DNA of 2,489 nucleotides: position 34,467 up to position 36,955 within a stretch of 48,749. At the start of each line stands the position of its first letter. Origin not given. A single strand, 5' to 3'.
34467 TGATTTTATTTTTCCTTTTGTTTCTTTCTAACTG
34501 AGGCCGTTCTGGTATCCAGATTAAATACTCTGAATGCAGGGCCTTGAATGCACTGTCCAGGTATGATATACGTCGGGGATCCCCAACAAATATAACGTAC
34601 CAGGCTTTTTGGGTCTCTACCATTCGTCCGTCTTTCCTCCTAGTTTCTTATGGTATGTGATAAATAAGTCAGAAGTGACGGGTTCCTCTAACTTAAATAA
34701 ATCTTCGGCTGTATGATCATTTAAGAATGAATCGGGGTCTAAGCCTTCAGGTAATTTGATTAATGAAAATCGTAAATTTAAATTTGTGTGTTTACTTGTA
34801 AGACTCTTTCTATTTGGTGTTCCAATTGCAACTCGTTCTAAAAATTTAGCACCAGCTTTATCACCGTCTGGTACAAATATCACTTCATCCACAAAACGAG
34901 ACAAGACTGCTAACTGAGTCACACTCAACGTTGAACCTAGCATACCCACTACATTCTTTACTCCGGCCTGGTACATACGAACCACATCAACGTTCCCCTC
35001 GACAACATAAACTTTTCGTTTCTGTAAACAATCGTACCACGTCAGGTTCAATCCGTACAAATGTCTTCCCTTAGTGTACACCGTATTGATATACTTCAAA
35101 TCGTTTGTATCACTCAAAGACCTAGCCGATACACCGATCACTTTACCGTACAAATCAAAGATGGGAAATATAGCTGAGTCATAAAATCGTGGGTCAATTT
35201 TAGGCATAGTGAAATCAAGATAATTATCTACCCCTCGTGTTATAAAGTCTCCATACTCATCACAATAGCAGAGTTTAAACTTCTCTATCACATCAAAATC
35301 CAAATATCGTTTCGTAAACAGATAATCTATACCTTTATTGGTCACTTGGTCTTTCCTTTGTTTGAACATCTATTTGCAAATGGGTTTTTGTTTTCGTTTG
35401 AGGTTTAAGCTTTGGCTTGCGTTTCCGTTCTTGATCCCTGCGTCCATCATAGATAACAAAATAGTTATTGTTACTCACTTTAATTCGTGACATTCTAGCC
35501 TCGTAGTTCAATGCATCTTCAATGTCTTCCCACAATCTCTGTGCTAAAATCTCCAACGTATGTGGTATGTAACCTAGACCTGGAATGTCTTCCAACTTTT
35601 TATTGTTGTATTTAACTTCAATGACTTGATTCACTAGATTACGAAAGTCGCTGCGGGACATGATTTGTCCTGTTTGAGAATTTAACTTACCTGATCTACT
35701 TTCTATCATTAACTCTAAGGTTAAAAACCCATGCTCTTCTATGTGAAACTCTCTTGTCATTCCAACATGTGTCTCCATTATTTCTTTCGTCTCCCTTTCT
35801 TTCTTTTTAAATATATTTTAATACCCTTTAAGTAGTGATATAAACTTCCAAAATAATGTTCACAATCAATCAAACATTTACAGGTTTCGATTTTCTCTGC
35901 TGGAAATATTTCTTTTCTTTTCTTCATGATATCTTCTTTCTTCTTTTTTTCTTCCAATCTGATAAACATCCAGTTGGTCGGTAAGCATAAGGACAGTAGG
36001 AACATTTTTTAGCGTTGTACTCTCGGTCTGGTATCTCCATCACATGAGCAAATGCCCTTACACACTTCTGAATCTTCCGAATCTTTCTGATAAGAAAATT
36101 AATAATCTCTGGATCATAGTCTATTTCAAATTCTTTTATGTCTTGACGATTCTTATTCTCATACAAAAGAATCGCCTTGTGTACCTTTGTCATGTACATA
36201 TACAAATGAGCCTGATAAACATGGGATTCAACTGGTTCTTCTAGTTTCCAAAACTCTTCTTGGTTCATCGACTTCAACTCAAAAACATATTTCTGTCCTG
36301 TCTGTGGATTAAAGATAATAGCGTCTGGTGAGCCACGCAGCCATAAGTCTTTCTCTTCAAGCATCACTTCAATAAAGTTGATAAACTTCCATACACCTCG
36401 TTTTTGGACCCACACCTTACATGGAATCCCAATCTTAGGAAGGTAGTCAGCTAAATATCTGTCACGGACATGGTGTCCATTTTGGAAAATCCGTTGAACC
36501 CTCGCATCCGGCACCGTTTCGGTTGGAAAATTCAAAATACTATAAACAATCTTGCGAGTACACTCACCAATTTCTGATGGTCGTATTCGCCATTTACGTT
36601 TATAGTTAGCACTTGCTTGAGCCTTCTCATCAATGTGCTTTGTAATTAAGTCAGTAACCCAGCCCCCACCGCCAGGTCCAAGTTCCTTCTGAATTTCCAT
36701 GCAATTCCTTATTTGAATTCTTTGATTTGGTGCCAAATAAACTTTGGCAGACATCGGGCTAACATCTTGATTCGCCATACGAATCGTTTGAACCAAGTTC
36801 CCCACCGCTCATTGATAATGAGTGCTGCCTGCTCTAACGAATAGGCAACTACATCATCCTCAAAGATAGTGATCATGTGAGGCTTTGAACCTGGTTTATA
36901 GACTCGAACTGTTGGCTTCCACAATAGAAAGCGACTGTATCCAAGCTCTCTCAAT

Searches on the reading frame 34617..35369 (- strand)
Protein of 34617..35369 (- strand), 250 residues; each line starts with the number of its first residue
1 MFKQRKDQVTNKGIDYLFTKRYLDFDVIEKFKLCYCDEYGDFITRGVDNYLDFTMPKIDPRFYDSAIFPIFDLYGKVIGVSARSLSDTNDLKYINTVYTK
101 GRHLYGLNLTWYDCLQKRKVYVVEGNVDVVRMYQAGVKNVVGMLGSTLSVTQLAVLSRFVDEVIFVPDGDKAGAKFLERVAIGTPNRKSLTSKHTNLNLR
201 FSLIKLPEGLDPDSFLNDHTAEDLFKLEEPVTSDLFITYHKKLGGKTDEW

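Call 14: search_protein_families(library=phrogs, max_evalue=0.001, proteins=[window:34617-35369:-])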
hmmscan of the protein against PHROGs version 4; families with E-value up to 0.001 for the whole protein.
window:34617-35369:- (250 aa): 5 families
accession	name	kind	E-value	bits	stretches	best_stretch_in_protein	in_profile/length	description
phrog_6444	-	DNA, RNA and nucleotide metabolism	7.2e-38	131.7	1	11-227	137-362/577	DNA primase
phrog_47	-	DNA, RNA and nucleotide metabolism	4.4e-33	115.9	1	13-219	150-324/947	DNA primase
phrog_239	-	DNA, RNA and nucleotide metabolism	4.6e-10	40.1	1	63-182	142-273/801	DNA primase/helicase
phrog_849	-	DNA, RNA and nucleotide metabolism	2.2e-08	34.5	1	86-183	211-309/435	DNA primase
phrog_22657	-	unknown function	3.4e-08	32.6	1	61-175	194-316/1185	-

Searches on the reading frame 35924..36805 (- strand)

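Call 14: search_protein_families(library=phrogs, max_evalue=0.001, proteins=[window:35924-36805:-])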
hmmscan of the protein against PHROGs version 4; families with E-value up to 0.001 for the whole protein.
window:35924-36805:- (293 aa): 5 families
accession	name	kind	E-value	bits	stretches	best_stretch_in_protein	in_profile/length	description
phrog_1706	-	DNA, RNA and nucleotide metabolism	4e-30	106.3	1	61-275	37-240/293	CRISPR/Cas system associated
phrog_1990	-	DNA, RNA and nucleotide metabolism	1e-27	98.3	1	52-274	15-232/290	Cas4-domain exonuclease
phrog_2506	-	DNA, RNA and nucleotide metabolism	1.6e-16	61.4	1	145-271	181-330/342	exonuclease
phrog_434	-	DNA, RNA and nucleotide metabolism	1.1e-13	52.2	1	136-250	124-237/372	RecE-like recombination exonuclease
phrog_1674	-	DNA, RNA and nucleotide metabolism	1.3e-07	32.1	1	61-286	40-271/276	exonuclease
